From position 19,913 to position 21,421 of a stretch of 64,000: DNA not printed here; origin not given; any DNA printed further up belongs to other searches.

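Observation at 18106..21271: Nucleotide-sugar module: HddA/fucokinase-type GHMP kinase, GalE-like epimerase, and a nucleotidyltransferase fused to a GmhB-like phosphatase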

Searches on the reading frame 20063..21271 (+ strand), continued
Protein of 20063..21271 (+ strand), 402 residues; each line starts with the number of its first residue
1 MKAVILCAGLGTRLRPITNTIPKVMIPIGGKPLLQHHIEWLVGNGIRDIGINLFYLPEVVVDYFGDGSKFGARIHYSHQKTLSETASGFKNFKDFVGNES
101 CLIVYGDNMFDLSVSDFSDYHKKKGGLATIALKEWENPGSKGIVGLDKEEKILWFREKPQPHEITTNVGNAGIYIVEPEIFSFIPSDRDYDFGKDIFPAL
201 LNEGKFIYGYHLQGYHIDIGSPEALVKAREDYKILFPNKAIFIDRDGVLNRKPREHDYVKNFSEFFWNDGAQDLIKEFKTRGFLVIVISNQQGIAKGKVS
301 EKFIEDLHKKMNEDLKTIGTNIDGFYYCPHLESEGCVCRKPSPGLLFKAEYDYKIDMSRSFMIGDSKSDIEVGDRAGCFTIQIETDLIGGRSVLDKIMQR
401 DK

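Call 45: find_encoding_contigs(protein=P0009, flank=8000, max_places=2)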
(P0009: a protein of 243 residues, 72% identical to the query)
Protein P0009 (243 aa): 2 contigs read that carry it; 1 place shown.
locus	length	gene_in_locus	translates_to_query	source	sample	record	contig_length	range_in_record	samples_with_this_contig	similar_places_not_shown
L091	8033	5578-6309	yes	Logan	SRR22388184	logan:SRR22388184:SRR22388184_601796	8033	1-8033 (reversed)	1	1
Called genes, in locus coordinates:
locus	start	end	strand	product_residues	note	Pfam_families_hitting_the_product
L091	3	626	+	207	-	?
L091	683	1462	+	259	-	PF05050:Methyltransf_21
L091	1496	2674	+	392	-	PF00534:Glycos_transf_1, PF13692:Glyco_trans_1_4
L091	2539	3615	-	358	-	PF00535:Glycos_transf_2, PF10111:Glyco_tranf_2_2 (weak), PF13641:Glyco_tranf_2_3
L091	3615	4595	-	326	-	PF00288:GHMP_kinases_N, PF08544:GHMP_kinases_C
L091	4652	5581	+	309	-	PF01073:3Beta_HSD, PF01370:Epimerase, PF02719:Polysacc_synt_2 (weak), PF05368:NmrA, PF16363:GDP_Man_Dehyd, PF13460:NAD_binding_10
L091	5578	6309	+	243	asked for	PF00483:NTP_transferase, PF12804:NTP_transf_3 (weak)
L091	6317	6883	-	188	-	PF13580:SIS_2, PF01380:SIS (weak)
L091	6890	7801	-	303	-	PF01531:Glyco_transf_11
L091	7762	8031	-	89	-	?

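Call 67: predict_structure(alignment_id=A2)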
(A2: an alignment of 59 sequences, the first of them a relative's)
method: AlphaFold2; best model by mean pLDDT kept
length: 402 residues; sequences in the alignment: 59
mean_pLDDT: 96.5   pTM: 0.94
mean pLDDT of the five models: 96.5, 95.8, 95.7, 95.2, 94.3
residues with pLDDT >= 90: 388; 70-90: 14; 50-70: 0; < 50: 0
segments of 3 or more residues with pLDDT < 50: none
pLDDT, mean of each block of 10 residues (from residue 1): 97 96 97 98 98 98 98 97 96 98 98 97 98 90 95 95 94 98 96 97 98 95 97 97 97 91 96 98 98 95 97 98 98 94 98 97 98 98 94 95 91
secondary structure, 60 per line:
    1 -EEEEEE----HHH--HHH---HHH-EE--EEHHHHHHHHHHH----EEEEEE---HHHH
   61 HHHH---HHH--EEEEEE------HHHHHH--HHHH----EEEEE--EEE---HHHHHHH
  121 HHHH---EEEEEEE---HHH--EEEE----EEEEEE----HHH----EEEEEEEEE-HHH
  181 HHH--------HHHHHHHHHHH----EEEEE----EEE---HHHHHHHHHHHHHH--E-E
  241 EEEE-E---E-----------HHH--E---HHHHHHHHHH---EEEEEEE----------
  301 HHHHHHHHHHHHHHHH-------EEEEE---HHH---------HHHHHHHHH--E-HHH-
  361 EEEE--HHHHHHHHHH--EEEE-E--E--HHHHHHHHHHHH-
elements in order: E2-7 H33-43 E48-53 H57-64 E73-78 H85-90 H93-96 E101-105 E108-110 H114-124 E128-134 E143-146 E151-156 E168-176 H178-183 H192-202 E207-211 E216-218 H222-235 E240-244 H271-280 E284-290 H301-316 E324-328 H344-352 E361-364 H367-376 E379-382 H390-401

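Call 69: fold_search(model_id=the predicted structure, library=pdb)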
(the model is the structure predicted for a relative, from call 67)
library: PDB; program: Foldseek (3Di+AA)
matches with E <= 10: 1658; with E <= 0.001: 703
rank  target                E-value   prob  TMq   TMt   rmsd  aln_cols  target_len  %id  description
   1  8x7s_B                9.7e-26  1.00  0.55  0.57   6.8       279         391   34  Crystal structure of tlr0611 (released 2024-11-27)
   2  8x7s_C                1.5e-25  1.00  0.55  0.58   8.3       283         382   34  Crystal structure of tlr0611 (released 2024-11-27)
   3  8x7s_A                7.4e-25  1.00  0.55  0.57   6.7       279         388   34  Crystal structure of tlr0611 (released 2024-11-27)
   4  7x8j_A                3.0e-21  1.00  0.54  0.61   2.2       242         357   28  Arabidopsis GDP-D-mannose pyrophosphorylase (VTC1) structure (unliganded) (released 2022-05-18)
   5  7x8k_A                4.3e-21  1.00  0.54  0.60   4.9       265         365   26  Arabidopsis GDP-D-mannose pyrophosphorylase (VTC1) structure (product-bound) (released 2022-05-18)
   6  4y7t                  5.2e-21  1.00  0.49  0.87   2.8       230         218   30  Structural analysis of MurU (released 2015-03-18)
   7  4ecm                  8.0e-21  1.00  0.51  0.83   2.9       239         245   27  2.3 Angstrom Crystal Structure of a Glucose-1-phosphate Thymidylyltransferase from Bacillus anthracis in Complex with Th (released 2012-04-04)
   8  4ho9_A                1.4e-20  1.00  0.53  0.72   2.8       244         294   25  Crystal structure of glucose 1-phosphate thymidylyltransferase from Aneurinibacillus thermoaerophilus complexed with U (released 2013-10-23)
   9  3hl3_A                1.5e-20  1.00  0.53  0.86   2.0       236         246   28  2.76 Angstrom Crystal Structure of a Putative Glucose-1-Phosphate Thymidylyltransferase from Bacillus anthracis in Com (released 2009-06-09)
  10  4y7u                  2.8e-20  1.00  0.49  0.86   3.0       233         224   28  Structural analysis of MurU (released 2015-03-18)
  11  7d74_G                2.9e-20  1.00  0.55  0.61   9.5       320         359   22  Cryo-EM structure of GMPPA/GMPPB complex bound to GTP (state II) (released 2021-05-19)
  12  7d72_E                3.3e-20  1.00  0.56  0.62   5.0       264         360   26  Cryo-EM structures of human GMPPA/GMPPB complex bound to GDP-Mannose (released 2021-05-05)
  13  3pkq_C                4.2e-20  1.00  0.53  0.74   2.6       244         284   25  Q83D Variant of S. Enterica RmlA with dGTP (released 2011-01-12)
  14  3pkp_A                5.8e-20  1.00  0.53  0.72   2.9       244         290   25  Q83S Variant of S. Enterica RmlA with dATP (released 2011-01-12)
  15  7x8j_B                7.8e-20  1.00  0.54  0.61   5.1       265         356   26  Arabidopsis GDP-D-mannose pyrophosphorylase (VTC1) structure (unliganded) (released 2022-05-18)
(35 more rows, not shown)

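Call 71: list_cluster_members(proteins=[P0001, P0122, P0123, P0125, P0124])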
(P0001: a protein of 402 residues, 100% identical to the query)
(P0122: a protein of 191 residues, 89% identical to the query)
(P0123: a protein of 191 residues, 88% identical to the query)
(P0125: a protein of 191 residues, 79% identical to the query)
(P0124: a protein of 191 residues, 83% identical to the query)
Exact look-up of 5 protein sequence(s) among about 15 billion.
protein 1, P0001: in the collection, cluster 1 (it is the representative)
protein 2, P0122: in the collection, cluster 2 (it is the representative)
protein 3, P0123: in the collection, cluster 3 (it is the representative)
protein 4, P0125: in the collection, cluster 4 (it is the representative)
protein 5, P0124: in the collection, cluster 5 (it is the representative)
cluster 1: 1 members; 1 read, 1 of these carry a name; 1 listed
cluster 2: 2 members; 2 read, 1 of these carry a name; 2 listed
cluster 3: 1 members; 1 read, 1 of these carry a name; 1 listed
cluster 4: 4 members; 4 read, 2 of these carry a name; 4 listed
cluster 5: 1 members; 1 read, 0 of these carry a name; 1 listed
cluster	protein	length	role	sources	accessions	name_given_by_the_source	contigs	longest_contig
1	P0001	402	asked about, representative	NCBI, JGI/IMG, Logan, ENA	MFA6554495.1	MAG: HAD-IIIA family hydrolase [Candidatus Paceibacterota bacterium]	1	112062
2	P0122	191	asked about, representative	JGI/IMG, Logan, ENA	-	D-sedoheptulose 7-phosphate isomerase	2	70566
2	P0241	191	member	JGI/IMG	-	-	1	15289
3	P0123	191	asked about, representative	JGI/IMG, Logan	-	D-sedoheptulose 7-phosphate isomerase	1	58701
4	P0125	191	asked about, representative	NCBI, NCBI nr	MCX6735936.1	MAG: SIS domain-containing protein [Candidatus Parcubacteria bacterium] | SIS domain-containing protein [Candidatus Parcubacteria bacterium]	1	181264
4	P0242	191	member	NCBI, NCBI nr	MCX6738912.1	MAG: SIS domain-containing protein [Candidatus Parcubacteria bacterium] | SIS domain-containing protein [Candidatus Parcubacteria bacterium]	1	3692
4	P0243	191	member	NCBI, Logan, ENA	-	-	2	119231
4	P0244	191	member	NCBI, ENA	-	-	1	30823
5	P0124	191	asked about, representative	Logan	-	-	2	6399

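Call 85: search_protein_families(library=ncbifam, proteins=[L016:10001-11875:+, L014:519-1859:+, P0028, L013:9965-10720:+, L019:10001-10699:+], max_evalue=1e-15)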
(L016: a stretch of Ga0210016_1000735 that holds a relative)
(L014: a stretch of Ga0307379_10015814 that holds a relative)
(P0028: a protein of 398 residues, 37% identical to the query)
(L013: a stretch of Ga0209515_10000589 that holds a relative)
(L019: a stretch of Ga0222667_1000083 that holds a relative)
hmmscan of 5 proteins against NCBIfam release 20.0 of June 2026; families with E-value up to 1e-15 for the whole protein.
L016:10001-11875:+ (624 aa): 20 families
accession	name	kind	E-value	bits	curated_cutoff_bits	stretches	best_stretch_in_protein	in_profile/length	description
NF052502.1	man1P_GTase_Rv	exception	8.4e-54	182.7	440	1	2-287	2-288/352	mannose-1-phosphate guanylyltransferase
NF006506.0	PRK08942.1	equivalog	3.4e-50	170.1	178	1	245-426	3-178/182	D-glycero-beta-D-manno-heptose 1,7-bisphosphate 7-phosphatase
TIGR00213.1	GmhB_yaeD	subfamily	1.2e-38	132.6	149.6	1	246-420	2-173/176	D-glycero-beta-D-manno-heptose 1,7-bisphosphate 7-phosphatase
TIGR03992.1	Arch_glmU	subfamily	5.7e-38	130.8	292.1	1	1-229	1-225/393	bifunctional sugar-1-phosphate nucleotidylyltransferase/acetyltransferase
TIGR01656.1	Histidinol-ppas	subfamily_domain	8.1e-38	129.7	84.15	1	246-396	1-143/149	histidinol-phosphate phosphatase domain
NF045761.1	NAMPUrTaseMurU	equivalog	3.2e-35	122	250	1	1-229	1-225/226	N-acetylmuramate alpha-1-phosphate uridylyltransferase MurU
TIGR01662.1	HAD-SF-IIIA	subfamily_domain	3.3e-32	111.5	44.6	1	246-400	1-140/141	HAD-IIIA family hydrolase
NF050049.1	HBPPhtaseGmhB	domain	1.9e-31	109.2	250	1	244-402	2-147/171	D-glycero-alpha-D-manno-heptose-1,7-bisphosphate 7-phosphatase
NF049965.1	GlMnHpPGnyltfHddC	equivalog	6.3e-31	107.7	300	1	1-226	1-216/221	D-glycero-D-manno-heptose 1-phosphate guanosyltransferase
TIGR02623.1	G1P_cyt_trans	equivalog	1.6e-29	103.1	300.25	0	1-66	1-66/255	glucose-1-phosphate cytidylyltransferase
NF041313.1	UDPGP_AglF_Halo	equivalog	3.1e-29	102.1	400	1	1-185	1-183/234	UTP--glucose-1-phosphate uridylyltransferase AglF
TIGR02091.1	glgC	equivalog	5.1e-26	91.6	424.9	1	3-249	3-276/364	glucose-1-phosphate adenylyltransferase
TIGR01208.1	rmlA_long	equivalog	2.6e-25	89.1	320.25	1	2-186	1-184/353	glucose-1-phosphate thymidylyltransferase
NF003670.0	PRK05293.1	equivalog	2.7e-24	85.8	470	1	3-250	7-276/382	glucose-1-phosphate adenylyltransferase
NF041173.1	Sug_nt_acttase_Thmprot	equivalog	1.8e-23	83.2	600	1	1-262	1-257/405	bifunctional sugar-1-phosphate nucleotidylyltransferase/acetyltransferase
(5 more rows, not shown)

L014:519-1859:+ (446 aa): 19 families
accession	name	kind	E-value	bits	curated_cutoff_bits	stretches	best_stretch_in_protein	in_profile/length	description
NF052502.1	man1P_GTase_Rv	exception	1.6e-46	158.8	440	1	2-257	2-249/352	mannose-1-phosphate guanylyltransferase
NF006506.0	PRK08942.1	equivalog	5.1e-38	130.4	178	1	257-442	2-180/182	D-glycero-beta-D-manno-heptose 1,7-bisphosphate 7-phosphatase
NF045761.1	NAMPUrTaseMurU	equivalog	1.2e-34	120.2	250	1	1-126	1-126/226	N-acetylmuramate alpha-1-phosphate uridylyltransferase MurU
TIGR01656.1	Histidinol-ppas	subfamily_domain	1.5e-34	119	84.15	1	259-405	1-144/149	histidinol-phosphate phosphatase domain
TIGR00213.1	GmhB_yaeD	subfamily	1.6e-34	119.1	149.6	1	258-407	1-150/176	D-glycero-beta-D-manno-heptose 1,7-bisphosphate 7-phosphatase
TIGR03992.1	Arch_glmU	subfamily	5.9e-34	117.6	292.1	1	1-190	1-176/393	bifunctional sugar-1-phosphate nucleotidylyltransferase/acetyltransferase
NF050049.1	HBPPhtaseGmhB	domain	7.8e-30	103.9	250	1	258-408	3-145/171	D-glycero-alpha-D-manno-heptose-1,7-bisphosphate 7-phosphatase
NF049965.1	GlMnHpPGnyltfHddC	equivalog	7.9e-30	104.1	300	1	1-232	1-215/221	D-glycero-D-manno-heptose 1-phosphate guanosyltransferase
TIGR01662.1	HAD-SF-IIIA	subfamily_domain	1.8e-29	102.6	44.6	1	259-403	1-135/141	HAD-IIIA family hydrolase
NF005264.0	PRK06769.1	equivalog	8.4e-29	100.6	217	1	257-439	3-171/175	HAD-IIIA family hydrolase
TIGR01208.1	rmlA_long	equivalog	9.5e-28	97.1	320.25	1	2-177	1-176/353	glucose-1-phosphate thymidylyltransferase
TIGR02091.1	glgC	equivalog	2e-23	83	424.9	1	2-256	2-277/364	glucose-1-phosphate adenylyltransferase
TIGR02623.1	G1P_cyt_trans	equivalog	1.3e-22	80.5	300.25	0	84-210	105-219/255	glucose-1-phosphate cytidylyltransferase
NF041313.1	UDPGP_AglF_Halo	equivalog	1.6e-22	80.1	400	1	1-179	1-178/234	UTP--glucose-1-phosphate uridylyltransferase AglF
NF041173.1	Sug_nt_acttase_Thmprot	equivalog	1.9e-22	79.8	600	1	1-190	1-176/405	bifunctional sugar-1-phosphate nucleotidylyltransferase/acetyltransferase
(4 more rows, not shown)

P0028 (398 aa): 15 families
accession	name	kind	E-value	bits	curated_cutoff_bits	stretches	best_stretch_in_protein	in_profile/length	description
NF006506.0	PRK08942.1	equivalog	9.7e-54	181.6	178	1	234-385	3-153/182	D-glycero-beta-D-manno-heptose 1,7-bisphosphate 7-phosphatase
TIGR01656.1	Histidinol-ppas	subfamily_domain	1e-42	145.5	84.15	1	235-380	1-146/149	histidinol-phosphate phosphatase domain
NF050049.1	HBPPhtaseGmhB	domain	3.8e-42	144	250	1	234-382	3-146/171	D-glycero-alpha-D-manno-heptose-1,7-bisphosphate 7-phosphatase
TIGR00213.1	GmhB_yaeD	subfamily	5.6e-40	136.9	149.6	1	235-381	2-151/176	D-glycero-beta-D-manno-heptose 1,7-bisphosphate 7-phosphatase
NF052502.1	man1P_GTase_Rv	exception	1e-37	129.9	440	1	6-220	2-219/352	mannose-1-phosphate guanylyltransferase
NF049965.1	GlMnHpPGnyltfHddC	equivalog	2.3e-36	125.5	300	1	5-196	1-187/221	D-glycero-D-manno-heptose 1-phosphate guanosyltransferase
TIGR01662.1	HAD-SF-IIIA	subfamily_domain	2.3e-33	115.3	44.6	1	235-380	1-139/141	HAD-IIIA family hydrolase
NF045761.1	NAMPUrTaseMurU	equivalog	5.7e-32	111.4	250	1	6-225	2-221/226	N-acetylmuramate alpha-1-phosphate uridylyltransferase MurU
TIGR03992.1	Arch_glmU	subfamily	2.7e-31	108.8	292.1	1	6-196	2-187/393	bifunctional sugar-1-phosphate nucleotidylyltransferase/acetyltransferase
NF005264.0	PRK06769.1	equivalog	1.8e-29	102.8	217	1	235-381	5-138/175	HAD-IIIA family hydrolase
NF003937.0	PRK05446.1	equivalog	2.4e-27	95.9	443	1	234-394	3-164/355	bifunctional histidinol-phosphatase/imidazoleglycerol-phosphate dehydratase HisB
NF041313.1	UDPGP_AglF_Halo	equivalog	7.8e-27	94.2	400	1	6-185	2-182/234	UTP--glucose-1-phosphate uridylyltransferase AglF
TIGR01261.1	hisB_Nterm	equivalog_domain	2.1e-24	85.8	140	1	235-388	2-156/161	histidinol-phosphatase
TIGR02623.1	G1P_cyt_trans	equivalog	2.2e-24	86.3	300.25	0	6-69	2-65/255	glucose-1-phosphate cytidylyltransferase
TIGR01208.1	rmlA_long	equivalog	7e-23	81.1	320.25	1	7-195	2-192/353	glucose-1-phosphate thymidylyltransferase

L013:9965-10720:+ (251 aa): 15 families
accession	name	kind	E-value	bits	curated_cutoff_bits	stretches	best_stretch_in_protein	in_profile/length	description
NF052502.1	man1P_GTase_Rv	exception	2.1e-40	138.6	440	1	14-243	2-229/352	mannose-1-phosphate guanylyltransferase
TIGR01208.1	rmlA_long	equivalog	2.6e-40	138.4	320.25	1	14-243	1-233/353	glucose-1-phosphate thymidylyltransferase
TIGR03992.1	Arch_glmU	subfamily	6.8e-36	124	292.1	1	13-232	1-215/393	bifunctional sugar-1-phosphate nucleotidylyltransferase/acetyltransferase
NF045761.1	NAMPUrTaseMurU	equivalog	3.4e-32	112.1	250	1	13-241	1-224/226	N-acetylmuramate alpha-1-phosphate uridylyltransferase MurU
NF041313.1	UDPGP_AglF_Halo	equivalog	3.8e-28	98.5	400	1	13-241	1-231/234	UTP--glucose-1-phosphate uridylyltransferase AglF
NF003670.0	PRK05293.1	equivalog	5.2e-28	98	470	1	13-245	5-259/382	glucose-1-phosphate adenylyltransferase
TIGR02623.1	G1P_cyt_trans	equivalog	1.4e-26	93.5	300.25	0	96-235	105-236/255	glucose-1-phosphate cytidylyltransferase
NF049965.1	GlMnHpPGnyltfHddC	equivalog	6.5e-26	91.3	300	1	13-232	1-209/221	D-glycero-D-manno-heptose 1-phosphate guanosyltransferase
TIGR02091.1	glgC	equivalog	1.3e-25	90.3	424.9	1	14-237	2-252/364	glucose-1-phosphate adenylyltransferase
TIGR01207.1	rmlA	equivalog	7.6e-25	87.6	360.65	1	14-198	1-185/286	glucose-1-phosphate thymidylyltransferase RfbA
NF012024.0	PRK15480.1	equivalog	3.6e-22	78.8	588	1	12-192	3-183/292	glucose-1-phosphate thymidylyltransferase RfbA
NF041173.1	Sug_nt_acttase_Thmprot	equivalog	4.3e-21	75.3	600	1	13-212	1-192/405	bifunctional sugar-1-phosphate nucleotidylyltransferase/acetyltransferase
TIGR01099.1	galU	equivalog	5.8e-21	75.2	326.8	0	13-63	2-52/261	UTP--glucose-1-phosphate uridylyltransferase GalU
NF002772.0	PRK02862.1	equivalog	8.4e-19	67.6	537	0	111-177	117-185/429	glucose-1-phosphate adenylyltransferase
NF001947.0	PRK00725.1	subfamily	1.9e-17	63.2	470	1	14-224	18-256/426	glucose-1-phosphate adenylyltransferase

L019:10001-10699:+ (232 aa): 15 families
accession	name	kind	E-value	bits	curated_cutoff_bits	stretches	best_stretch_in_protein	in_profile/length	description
NF052502.1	man1P_GTase_Rv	exception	1.8e-43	148.7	440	1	2-225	2-220/352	mannose-1-phosphate guanylyltransferase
TIGR03992.1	Arch_glmU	subfamily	2.7e-41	141.8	292.1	1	1-188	1-178/393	bifunctional sugar-1-phosphate nucleotidylyltransferase/acetyltransferase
TIGR01208.1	rmlA_long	equivalog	6.5e-41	140.4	320.25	1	2-192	1-188/353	glucose-1-phosphate thymidylyltransferase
NF045761.1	NAMPUrTaseMurU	equivalog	3.9e-35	121.7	250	1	1-194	1-189/226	N-acetylmuramate alpha-1-phosphate uridylyltransferase MurU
NF041313.1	UDPGP_AglF_Halo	equivalog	3.1e-31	108.6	400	1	1-187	1-183/234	UTP--glucose-1-phosphate uridylyltransferase AglF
NF049965.1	GlMnHpPGnyltfHddC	equivalog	3.3e-29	102.1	300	1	1-229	1-215/221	D-glycero-D-manno-heptose 1-phosphate guanosyltransferase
NF041173.1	Sug_nt_acttase_Thmprot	equivalog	6.9e-26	91.1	600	1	1-188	1-178/405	bifunctional sugar-1-phosphate nucleotidylyltransferase/acetyltransferase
NF003670.0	PRK05293.1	equivalog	8e-21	74.4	470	1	3-225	7-248/382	glucose-1-phosphate adenylyltransferase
TIGR01207.1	rmlA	equivalog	8.6e-21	74.3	360.65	1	2-192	1-189/286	glucose-1-phosphate thymidylyltransferase RfbA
TIGR01099.1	galU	equivalog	1.1e-20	74.3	326.8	0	1-65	2-66/261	UTP--glucose-1-phosphate uridylyltransferase GalU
TIGR02091.1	glgC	equivalog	2e-20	73.2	424.9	1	2-225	2-249/364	glucose-1-phosphate adenylyltransferase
TIGR02623.1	G1P_cyt_trans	equivalog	1.7e-17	63.8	300.25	0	1-66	1-66/255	glucose-1-phosphate cytidylyltransferase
TIGR01173.1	glmU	equivalog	2.2e-17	63.1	366.85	1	1-188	1-182/452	bifunctional UDP-N-acetylglucosamine diphosphorylase/glucosamine-1-phosphate N-acetyltransferase GlmU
NF012024.0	PRK15480.1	equivalog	3.1e-17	62.6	588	1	2-192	5-193/292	glucose-1-phosphate thymidylyltransferase RfbA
NF010939.0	PRK14359.1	equivalog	3.7e-17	62.1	592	1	3-186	5-178/430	bifunctional UDP-N-acetylglucosamine diphosphorylase/glucosamine-1-phosphate N-acetyltransferase GlmU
